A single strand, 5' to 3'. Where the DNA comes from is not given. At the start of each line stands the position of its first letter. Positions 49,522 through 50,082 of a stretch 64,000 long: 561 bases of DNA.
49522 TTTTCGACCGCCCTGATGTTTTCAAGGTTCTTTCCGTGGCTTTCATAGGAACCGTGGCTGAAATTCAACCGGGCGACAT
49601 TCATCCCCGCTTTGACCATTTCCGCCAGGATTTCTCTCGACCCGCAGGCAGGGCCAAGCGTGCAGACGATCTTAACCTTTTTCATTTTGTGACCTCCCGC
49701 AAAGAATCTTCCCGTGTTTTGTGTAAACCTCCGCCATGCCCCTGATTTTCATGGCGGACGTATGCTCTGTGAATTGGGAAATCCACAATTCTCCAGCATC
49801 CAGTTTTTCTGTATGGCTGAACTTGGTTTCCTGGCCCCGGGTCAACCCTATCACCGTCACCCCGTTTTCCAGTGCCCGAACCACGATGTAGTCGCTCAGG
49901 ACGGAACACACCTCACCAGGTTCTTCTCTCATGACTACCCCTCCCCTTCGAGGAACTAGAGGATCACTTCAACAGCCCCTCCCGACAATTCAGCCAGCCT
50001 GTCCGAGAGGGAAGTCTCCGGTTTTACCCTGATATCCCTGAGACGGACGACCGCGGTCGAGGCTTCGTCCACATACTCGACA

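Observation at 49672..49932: TRAP (MtrB) homolog wedged between dnaE and pyk and overlapping the pyk start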

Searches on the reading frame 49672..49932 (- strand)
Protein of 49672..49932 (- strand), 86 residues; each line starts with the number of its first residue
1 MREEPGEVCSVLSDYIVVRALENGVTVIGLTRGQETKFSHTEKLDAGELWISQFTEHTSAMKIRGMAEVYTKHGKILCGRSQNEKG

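Call 3: search_protein_families(library=pfam, proteins=[window:49672-49932:-], max_evalue=0.01)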
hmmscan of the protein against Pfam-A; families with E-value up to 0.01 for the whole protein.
window:49672-49932:- (86 aa): 1 family
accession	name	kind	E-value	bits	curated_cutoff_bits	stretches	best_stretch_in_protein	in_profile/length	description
PF02081.20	TrpBP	-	6.3e-37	125.7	21.3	1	13-76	3-66/69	Tryptophan RNA-binding attenuator protein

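Call 4: search_solved_structures(query=window:49672-49932:-, show_alignments=3, max_evalue=0.01)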
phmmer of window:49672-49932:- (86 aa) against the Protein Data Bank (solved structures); distinct sequences matched with E-value up to 0.01: 15.
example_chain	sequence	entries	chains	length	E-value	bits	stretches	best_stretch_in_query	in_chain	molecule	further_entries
9bds_A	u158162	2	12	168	3.2e-44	151.6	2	13-76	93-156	Transcription attenuation protein MtrB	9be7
9be8_A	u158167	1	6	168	7.5e-43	147.2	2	13-77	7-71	Transcription attenuation protein MtrB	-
1c9s_A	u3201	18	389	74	2.3e-24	88.4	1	13-76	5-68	TRP RNA-BINDING ATTENUATION PROTEIN | TRP RNA-BINDING ATTENUATION PROTEIN (TRAP) | TRANSCRIPTION ATTENUATION PROTEIN MTRB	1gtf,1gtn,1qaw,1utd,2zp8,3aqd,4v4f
2zd0_A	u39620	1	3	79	2.4e-24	88.3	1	13-76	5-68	Transcription attenuation protein mtrB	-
2ext_A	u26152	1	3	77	2.5e-24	88.3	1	13-76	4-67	Transcription attenuation protein mtrB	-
2zcz_A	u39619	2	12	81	2.6e-24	88.2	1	13-76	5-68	Transcription attenuation protein mtrB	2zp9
3zzs_A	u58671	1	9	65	4.9e-24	87.3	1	13-76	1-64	TRANSCRIPTION ATTENUATION PROTEIN MTRB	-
2exs_A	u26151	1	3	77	6.6e-24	86.9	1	13-76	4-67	Transcription attenuation protein mtrB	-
8r59_A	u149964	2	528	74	4.6e-23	84.2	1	13-76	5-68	Transcription attenuation protein MtrB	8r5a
6rvv_AA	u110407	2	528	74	6.1e-23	83.8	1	13-76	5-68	Transcription attenuation protein MtrB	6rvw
1wap_A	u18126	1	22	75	9.9e-23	83.2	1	13-76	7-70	TRP RNA-BINDING ATTENUATION PROTEIN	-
4b27_A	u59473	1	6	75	1.1e-22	83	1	13-76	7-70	TRANSCRIPTION ATTENUATION PROTEIN MTRB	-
3zzq_A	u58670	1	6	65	2e-22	82.2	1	13-75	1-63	TRANSCRIPTION ATTENUATION PROTEIN MTRB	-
3zte_A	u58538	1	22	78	6.3e-22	80.6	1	13-76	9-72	TRYPTOPHAN OPERON RNA-BINDING ATTENUATION PROTEIN (TRAP)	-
3zzl_A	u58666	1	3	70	5e-21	77.7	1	13-76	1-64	TRANSCRIPTION ATTENUATION PROTEIN MTRB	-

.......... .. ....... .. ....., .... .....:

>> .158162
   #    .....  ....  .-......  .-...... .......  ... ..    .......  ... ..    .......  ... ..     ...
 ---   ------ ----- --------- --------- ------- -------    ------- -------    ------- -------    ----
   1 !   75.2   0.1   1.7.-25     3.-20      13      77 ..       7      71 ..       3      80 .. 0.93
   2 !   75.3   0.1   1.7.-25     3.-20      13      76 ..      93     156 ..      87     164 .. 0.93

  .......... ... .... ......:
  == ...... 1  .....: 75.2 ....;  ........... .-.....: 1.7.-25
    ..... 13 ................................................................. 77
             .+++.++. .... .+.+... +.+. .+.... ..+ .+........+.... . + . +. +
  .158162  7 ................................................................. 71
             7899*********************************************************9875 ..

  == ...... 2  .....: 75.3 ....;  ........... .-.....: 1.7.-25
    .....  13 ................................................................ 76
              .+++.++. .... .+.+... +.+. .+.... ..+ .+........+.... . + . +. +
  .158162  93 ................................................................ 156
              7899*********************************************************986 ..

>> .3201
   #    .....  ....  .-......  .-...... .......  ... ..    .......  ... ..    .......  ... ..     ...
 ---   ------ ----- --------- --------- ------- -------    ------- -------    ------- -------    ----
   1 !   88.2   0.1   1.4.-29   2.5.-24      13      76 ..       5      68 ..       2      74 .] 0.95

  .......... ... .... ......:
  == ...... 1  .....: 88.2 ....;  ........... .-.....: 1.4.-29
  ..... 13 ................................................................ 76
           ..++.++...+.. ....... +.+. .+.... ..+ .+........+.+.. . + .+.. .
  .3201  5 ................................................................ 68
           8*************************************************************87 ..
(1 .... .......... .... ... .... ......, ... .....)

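Call 5: search_protein_families(library=ncbifam, proteins=[window:49672-49932:-], max_evalue=0.01)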
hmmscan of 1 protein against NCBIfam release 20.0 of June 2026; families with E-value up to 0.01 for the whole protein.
window:49672-49932:- (86 aa): 1 family
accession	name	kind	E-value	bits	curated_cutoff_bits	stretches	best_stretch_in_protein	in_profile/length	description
NF009724.0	PRK13251.1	equivalog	1.6e-37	127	117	1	11-77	6-72/76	trp RNA-binding attenuation protein MtrB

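Call 6: find_homologous_proteins(query=window:49672-49932:-)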
Query window:49672-49932:- (86 aa): 1149 proteins with E <= 0.001 among 1149 candidates; the best 120 are listed.
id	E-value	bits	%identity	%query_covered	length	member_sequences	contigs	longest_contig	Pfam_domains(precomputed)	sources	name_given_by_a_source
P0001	1.3e-49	183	99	100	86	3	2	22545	PF02081.21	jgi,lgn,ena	jgi:transcription attenuation protein (tryptophan RNA-binding attenuator protein)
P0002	9.9e-45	168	92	100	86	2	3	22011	PF02081.21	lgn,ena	-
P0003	1.3e-44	167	92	100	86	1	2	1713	PF02081.21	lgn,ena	-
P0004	1.6e-44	167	92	99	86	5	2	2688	PF02081.21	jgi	-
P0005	3.3e-44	166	91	100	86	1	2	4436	PF02081.21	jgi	-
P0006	6.4e-44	165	91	99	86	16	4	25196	PF02081.21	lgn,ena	-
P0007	8.0e-44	165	88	100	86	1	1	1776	PF02081.21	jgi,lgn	-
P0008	1.2e-43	164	91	100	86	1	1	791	PF02081.21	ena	-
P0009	1.4e-43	164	91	100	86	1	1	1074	PF02081.21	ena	-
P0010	1.4e-42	161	88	100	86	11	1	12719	PF02081.21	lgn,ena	-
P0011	1.5e-42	161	85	100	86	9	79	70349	PF02081.21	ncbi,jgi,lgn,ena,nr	ncbi:MAG: trp RNA-binding attenuation protein MtrB [Synergistaceae bacterium]|nr:trp RNA-binding att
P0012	3.8e-42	159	87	100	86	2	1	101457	PF02081.21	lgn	-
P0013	1.4e-41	158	86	100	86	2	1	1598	PF02081.21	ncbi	-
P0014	1.8e-41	157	86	100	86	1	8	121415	PF02081.21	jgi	-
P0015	4.2e-35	137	73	100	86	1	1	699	PF02081.21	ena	-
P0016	2.7e-34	134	72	100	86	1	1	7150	PF02081.21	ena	-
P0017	8.0e-34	133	71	100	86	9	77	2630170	PF02081.21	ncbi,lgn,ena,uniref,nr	ncbi:tryptophan RNA-binding attenuator protein [Aminomonas paucivorans DSM 12260]|uniref:Transcripti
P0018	8.7e-34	133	75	97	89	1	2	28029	PF02081.21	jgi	jgi:transcription attenuation protein (tryptophan RNA-binding attenuator protein)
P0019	9.5e-34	133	73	100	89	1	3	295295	PF02081.21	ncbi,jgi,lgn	jgi:transcription attenuation protein (tryptophan RNA-binding attenuator protein)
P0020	6.1e-32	127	70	98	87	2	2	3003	PF02081.21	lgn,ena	-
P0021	8.7e-32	126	78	84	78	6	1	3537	PF02081.21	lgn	-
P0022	7.4e-31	123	73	90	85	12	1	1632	PF02081.21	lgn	-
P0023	1.2e-30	123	67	99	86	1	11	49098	PF02081.21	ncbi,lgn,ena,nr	ncbi:MAG: hypothetical protein PWR02_858 [Synergistales bacterium]|nr:hypothetical protein [Synergis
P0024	2.1e-30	122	66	99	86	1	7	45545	PF02081.21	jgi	jgi:transcription attenuation protein (tryptophan RNA-binding attenuator protein)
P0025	2.6e-30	122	68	98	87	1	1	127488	PF02081.21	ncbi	-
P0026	2.9e-30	122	66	99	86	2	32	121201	PF02081.21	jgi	jgi:transcription attenuation protein (tryptophan RNA-binding attenuator protein)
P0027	4.5e-30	121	79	83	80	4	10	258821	PF02081.21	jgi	jgi:transcription attenuation protein (tryptophan RNA-binding attenuator protein)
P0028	4.5e-30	121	80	83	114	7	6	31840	PF02081.21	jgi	jgi:transcription attenuation protein (tryptophan RNA-binding attenuator protein)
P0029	6.1e-30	121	66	99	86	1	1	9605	PF02081.21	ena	-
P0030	7.1e-30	120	71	100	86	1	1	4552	PF02081.21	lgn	-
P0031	1.1e-29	120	70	100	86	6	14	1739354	PF02081.21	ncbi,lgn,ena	-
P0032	1.6e-29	119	74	88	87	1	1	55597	PF02081.21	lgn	-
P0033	1.7e-29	119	71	92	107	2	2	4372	PF02081.21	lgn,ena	-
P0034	4.4e-29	118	69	97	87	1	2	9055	PF02081.21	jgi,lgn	jgi:transcription attenuation protein (tryptophan RNA-binding attenuator protein)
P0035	7.4e-29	117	65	98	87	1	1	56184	PF02081.21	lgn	-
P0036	1.1e-28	117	68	99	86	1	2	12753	PF02081.21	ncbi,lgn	-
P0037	1.4e-28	116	64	99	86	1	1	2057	PF02081.21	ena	-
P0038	2.0e-28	116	67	99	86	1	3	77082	PF02081.21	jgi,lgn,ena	-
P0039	2.5e-28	115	70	91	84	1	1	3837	PF02081.21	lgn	-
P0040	2.9e-28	115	65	100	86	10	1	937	PF02081.21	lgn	-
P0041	3.0e-28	115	76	81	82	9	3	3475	PF02081.21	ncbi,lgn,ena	-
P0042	4.1e-28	115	76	83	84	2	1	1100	PF02081.21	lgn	-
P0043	4.8e-28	115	74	81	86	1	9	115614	PF02081.21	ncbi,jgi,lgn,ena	jgi:transcription attenuation protein (tryptophan RNA-binding attenuator protein)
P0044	5.3e-28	114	74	81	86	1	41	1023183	PF02081.21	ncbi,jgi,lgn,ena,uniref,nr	ncbi:trp RNA-binding attenuation protein MtrB [Aminiphilus circumscriptus]|jgi:transcription attenua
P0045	5.3e-28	114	74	81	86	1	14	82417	PF02081.21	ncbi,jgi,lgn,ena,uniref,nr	ncbi:trp RNA-binding attenuation protein MtrB [Aminiphilus sp.]|jgi:transcription attenuation protei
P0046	6.8e-28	114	73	83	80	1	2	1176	PF02081.21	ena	-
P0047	7.8e-28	114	73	83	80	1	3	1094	PF02081.21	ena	-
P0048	8.1e-28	114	68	98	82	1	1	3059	PF02081.21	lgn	-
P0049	8.4e-28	114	77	80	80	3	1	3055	PF02081.21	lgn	-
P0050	8.4e-28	114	75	83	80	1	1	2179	PF02081.21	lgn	-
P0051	8.8e-28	114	75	84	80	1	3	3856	PF02081.21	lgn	-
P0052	9.6e-28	114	65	93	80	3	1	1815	PF02081.21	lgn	-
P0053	1.0e-27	113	67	99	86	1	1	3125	PF02081.21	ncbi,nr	ncbi:MAG: trp RNA-binding attenuation protein MtrB [Synergistota bacterium]|nr:trp RNA-binding atten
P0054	1.5e-27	113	69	95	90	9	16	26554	PF02081.21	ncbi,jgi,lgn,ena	jgi:transcription attenuation protein (tryptophan RNA-binding attenuator protein)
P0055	1.6e-27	113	65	92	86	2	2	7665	PF02081.21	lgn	-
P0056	2.0e-27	113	65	98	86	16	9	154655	PF02081.21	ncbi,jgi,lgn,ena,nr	ncbi:MAG TPA: trp RNA-binding attenuation protein MtrB [Synergistaceae bacterium]|jgi:transcription 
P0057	2.4e-27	112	75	83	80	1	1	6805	PF02081.21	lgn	-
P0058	3.1e-27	112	70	88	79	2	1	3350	PF02081.21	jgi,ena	-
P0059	4.0e-27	112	68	85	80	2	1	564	PF02081.21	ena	-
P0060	4.5e-27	111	71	79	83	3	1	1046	PF02081.21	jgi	jgi:transcription attenuation protein (tryptophan RNA-binding attenuator protein)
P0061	4.7e-27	111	72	80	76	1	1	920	PF02081.21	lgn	-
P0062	4.8e-27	111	76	78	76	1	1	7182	PF02081.21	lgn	-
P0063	5.1e-27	111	73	83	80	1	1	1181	PF02081.21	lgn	-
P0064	5.5e-27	111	75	83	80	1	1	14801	PF02081.21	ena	-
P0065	7.8e-27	111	73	83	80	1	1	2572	PF02081.21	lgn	-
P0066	8.2e-27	111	75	80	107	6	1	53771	PF02081.21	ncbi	-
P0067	8.5e-27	111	73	83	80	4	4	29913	PF02081.21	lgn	-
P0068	8.7e-27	110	67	88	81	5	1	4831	PF02081.21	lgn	-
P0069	9.7e-27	110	70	83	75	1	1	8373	PF02081.21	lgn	-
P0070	9.7e-27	110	69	88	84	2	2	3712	PF02081.21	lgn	-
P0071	1.1e-26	110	70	85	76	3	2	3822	PF02081.21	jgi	jgi:transcription attenuation protein (tryptophan RNA-binding attenuator protein)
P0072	1.2e-26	110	66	90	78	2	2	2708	PF02081.21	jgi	jgi:transcription attenuation protein (tryptophan RNA-binding attenuator protein)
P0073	1.2e-26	110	68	85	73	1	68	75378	PF02081.21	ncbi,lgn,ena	-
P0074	1.2e-26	110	72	83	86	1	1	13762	PF02081.21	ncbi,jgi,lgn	jgi:transcription attenuation protein (tryptophan RNA-binding attenuator protein)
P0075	1.3e-26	110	74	84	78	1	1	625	PF02081.21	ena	-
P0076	1.3e-26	110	72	83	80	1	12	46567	PF02081.21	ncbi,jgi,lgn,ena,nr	ncbi:MAG: trp RNA-binding attenuation protein MtrB [Firmicutes bacterium]|nr:trp RNA-binding attenua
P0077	1.4e-26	110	70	86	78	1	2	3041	PF02081.21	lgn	-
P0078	1.7e-26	110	70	88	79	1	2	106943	PF02081.21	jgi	jgi:transcription attenuation protein (tryptophan RNA-binding attenuator protein)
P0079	1.8e-26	109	73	83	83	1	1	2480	PF02081.21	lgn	-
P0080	2.0e-26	109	74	80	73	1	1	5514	PF02081.21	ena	-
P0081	2.1e-26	109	64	93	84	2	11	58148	PF02081.21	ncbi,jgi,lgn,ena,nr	ncbi:MAG TPA: trp RNA-binding attenuation protein MtrB [Bacillota bacterium]|jgi:transcription atten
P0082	2.2e-26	109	78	78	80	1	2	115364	PF02081.21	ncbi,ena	-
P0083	2.3e-26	109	71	81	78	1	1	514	PF02081.21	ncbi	-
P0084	2.4e-26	109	74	79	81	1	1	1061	PF02081.21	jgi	jgi:transcription attenuation protein (tryptophan RNA-binding attenuator protein)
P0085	2.4e-26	109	60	94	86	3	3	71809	PF02081.21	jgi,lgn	jgi:transcription attenuation protein (tryptophan RNA-binding attenuator protein)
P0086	2.5e-26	109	77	80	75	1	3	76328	PF02081.21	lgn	-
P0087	2.6e-26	109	72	88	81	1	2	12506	PF02081.21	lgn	-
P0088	2.6e-26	109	71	81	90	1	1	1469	PF02081.21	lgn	-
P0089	2.7e-26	109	66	85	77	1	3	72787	PF02081.21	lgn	-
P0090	2.7e-26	109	71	80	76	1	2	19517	PF02081.21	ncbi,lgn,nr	ncbi:trp RNA-binding attenuation protein MtrB [Peptococcaceae bacterium]|nr:trp RNA-binding attenuat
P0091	2.8e-26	109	75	80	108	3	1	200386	PF02081.21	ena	-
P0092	2.8e-26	109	73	78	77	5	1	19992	PF02081.21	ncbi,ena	ncbi:MAG: trp RNA-binding attenuation protein MtrB [Desulfotomaculales bacterium]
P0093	3.0e-26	109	72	83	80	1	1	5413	PF02081.21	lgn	-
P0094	3.0e-26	109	68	90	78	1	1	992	PF02081.21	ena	-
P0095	3.1e-26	109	70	83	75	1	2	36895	PF02081.21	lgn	-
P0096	3.2e-26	109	70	81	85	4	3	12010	PF02081.21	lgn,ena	-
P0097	3.3e-26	109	71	80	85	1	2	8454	PF02081.21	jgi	-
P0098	3.3e-26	109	66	87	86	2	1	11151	PF02081.21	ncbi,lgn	ncbi:MAG: trp RNA-binding attenuation protein MtrB [Bacillota bacterium]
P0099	3.3e-26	109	71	88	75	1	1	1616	PF02081.21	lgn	-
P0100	3.4e-26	109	66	92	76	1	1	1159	PF02081.21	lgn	-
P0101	3.5e-26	109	70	81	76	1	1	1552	PF02081.21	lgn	-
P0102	3.5e-26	109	73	78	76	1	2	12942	PF02081.21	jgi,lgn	jgi:transcription attenuation protein (tryptophan RNA-binding attenuator protein)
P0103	3.7e-26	109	65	91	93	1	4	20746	PF02081.21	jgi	jgi:transcription attenuation protein (tryptophan RNA-binding attenuator protein)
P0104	3.7e-26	109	73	83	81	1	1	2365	PF02081.21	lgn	-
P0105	3.8e-26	108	70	83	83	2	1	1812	PF02081.21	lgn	-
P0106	3.9e-26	108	71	81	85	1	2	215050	PF02081.21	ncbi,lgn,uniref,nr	ncbi:trp RNA-binding attenuation protein MtrB [Thermosyntropha sp.]|uniref:trp RNA-binding attenuati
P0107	3.9e-26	108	69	83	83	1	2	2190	PF02081.21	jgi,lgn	jgi:transcription attenuation protein (tryptophan RNA-binding attenuator protein)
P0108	4.0e-26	108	67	87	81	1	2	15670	PF02081.21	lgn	-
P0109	4.0e-26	108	69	93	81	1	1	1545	PF02081.21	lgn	-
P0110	4.0e-26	108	64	93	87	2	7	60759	PF02081.21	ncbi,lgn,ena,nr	ncbi:MAG: trp RNA-binding attenuation protein MtrB [Synergistaceae bacterium]|nr:trp RNA-binding att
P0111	4.1e-26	108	73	83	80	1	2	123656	PF02081.21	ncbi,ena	-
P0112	4.3e-26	108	64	91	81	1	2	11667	PF02081.21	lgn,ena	-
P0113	4.5e-26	108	74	80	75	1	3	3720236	PF02081.21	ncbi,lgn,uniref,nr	ncbi:trp RNA-binding attenuation protein MtrB [Metallumcola ferriviriculae]|uniref:Transcription att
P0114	4.6e-26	108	74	80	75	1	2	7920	PF02081.21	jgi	-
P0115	4.6e-26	108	72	79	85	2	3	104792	PF02081.21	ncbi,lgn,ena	-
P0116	4.7e-26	108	69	84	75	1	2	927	PF02081.21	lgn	-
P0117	5.0e-26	108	67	85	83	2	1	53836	PF02081.21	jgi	-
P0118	5.2e-26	108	74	77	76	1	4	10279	PF02081.21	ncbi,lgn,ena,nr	ncbi:MAG: trp RNA-binding attenuation protein MtrB [Desulfotomaculum sp.]|nr:trp RNA-binding attenua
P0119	5.2e-26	108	70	85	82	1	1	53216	PF02081.21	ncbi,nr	ncbi:MAG: trp RNA-binding attenuation protein MtrB [Clostridia bacterium]|nr:trp RNA-binding attenua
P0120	6.2e-26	108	69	86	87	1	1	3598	PF02081.21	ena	-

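Call 7: find_related_loci(query=window:49672-49932:-, collection=genome_contigs, flank=6000)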
Query window:49672-49932:- (86 aa) in genome_contigs; peptide patterns used: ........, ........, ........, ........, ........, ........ (x = any residue, [..] = any of these).
243 stretches matched a pattern; 36 encode a relative of the query (tblastn E <= 1e-3); 36 distinct loci.
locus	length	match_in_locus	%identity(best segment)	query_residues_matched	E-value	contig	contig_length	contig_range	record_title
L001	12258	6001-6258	95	1-86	5e-53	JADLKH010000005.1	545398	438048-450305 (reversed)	MAG: Synergistales bacterium isolate DFE_SYN c_000000000322, whole genome shotgun sequence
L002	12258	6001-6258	91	1-86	1e-50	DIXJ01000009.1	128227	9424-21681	MAG TPA_asm: Synergistaceae bacterium UBA6083 UBA6083_contig_3134, whole genome shotgun sequence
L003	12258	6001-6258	91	1-86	1e-50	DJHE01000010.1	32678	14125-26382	MAG TPA_asm: Synergistaceae bacterium UBA5827 UBA5827_contig_2865, whole genome shotgun sequence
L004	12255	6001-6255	92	1-85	3e-49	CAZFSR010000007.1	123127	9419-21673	MAG TPA_asm: uncultured Synergistaceae bacterium isolate SRP278314_co1_6 genome assembly, contig: NODE_159_length_123127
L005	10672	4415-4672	86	1-86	8e-49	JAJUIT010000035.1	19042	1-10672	MAG: Synergistaceae bacterium isolate bin97 k141_244828_length_19042_cov_8.0000, whole genome shotgun sequence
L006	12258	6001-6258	87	1-86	5e-49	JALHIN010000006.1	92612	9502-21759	MAG: Synergistetes bacterium isolate 5-aug_S3_046 scaffold_88, whole genome shotgun sequence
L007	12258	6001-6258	85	1-86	2e-48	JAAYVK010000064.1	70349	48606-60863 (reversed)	MAG: Synergistaceae bacterium isolate AS27yjCOA_54 65323_AS27, whole genome shotgun sequence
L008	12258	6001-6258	86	1-86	2e-47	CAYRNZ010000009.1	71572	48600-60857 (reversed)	MAG TPA_asm: uncultured Synergistaceae bacterium isolate SRP192927_co7_701 genome assembly, contig: NODE_447_length_7157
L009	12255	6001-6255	70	1-86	1e-36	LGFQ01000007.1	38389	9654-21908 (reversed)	MAG: Synergistales bacterium 54_24 S_scaffold_64, whole genome shotgun sequence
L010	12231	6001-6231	74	10-86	3e-36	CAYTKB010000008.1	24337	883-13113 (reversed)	MAG TPA_asm: uncultured Acetomicrobium sp. isolate binchicken_co27_19 genome assembly, contig: NODE_3608_length_24337_co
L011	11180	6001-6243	69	1-80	2e-31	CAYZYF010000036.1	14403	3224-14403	MAG TPA_asm: uncultured Synergistaceae bacterium isolate binchicken_co45_317 genome assembly, contig: NODE_7377_length_1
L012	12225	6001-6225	69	2-76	4e-31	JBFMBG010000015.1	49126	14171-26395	MAG: Bacillota bacterium isolate MAG158 MAG158_15, whole genome shotgun sequence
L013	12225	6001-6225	69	2-76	4e-31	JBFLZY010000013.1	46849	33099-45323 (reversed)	MAG: Bacillota bacterium isolate MAG124 MAG124_13, whole genome shotgun sequence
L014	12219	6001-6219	67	13-85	4e-31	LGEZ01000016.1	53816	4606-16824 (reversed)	MAG: Clostridia bacterium 41_269 MPF_scaffold_39, whole genome shotgun sequence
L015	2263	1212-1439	67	3-80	1e-30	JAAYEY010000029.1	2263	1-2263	MAG: Synergistaceae bacterium isolate AS07pgkLD_227 13145_AS07, whole genome shotgun sequence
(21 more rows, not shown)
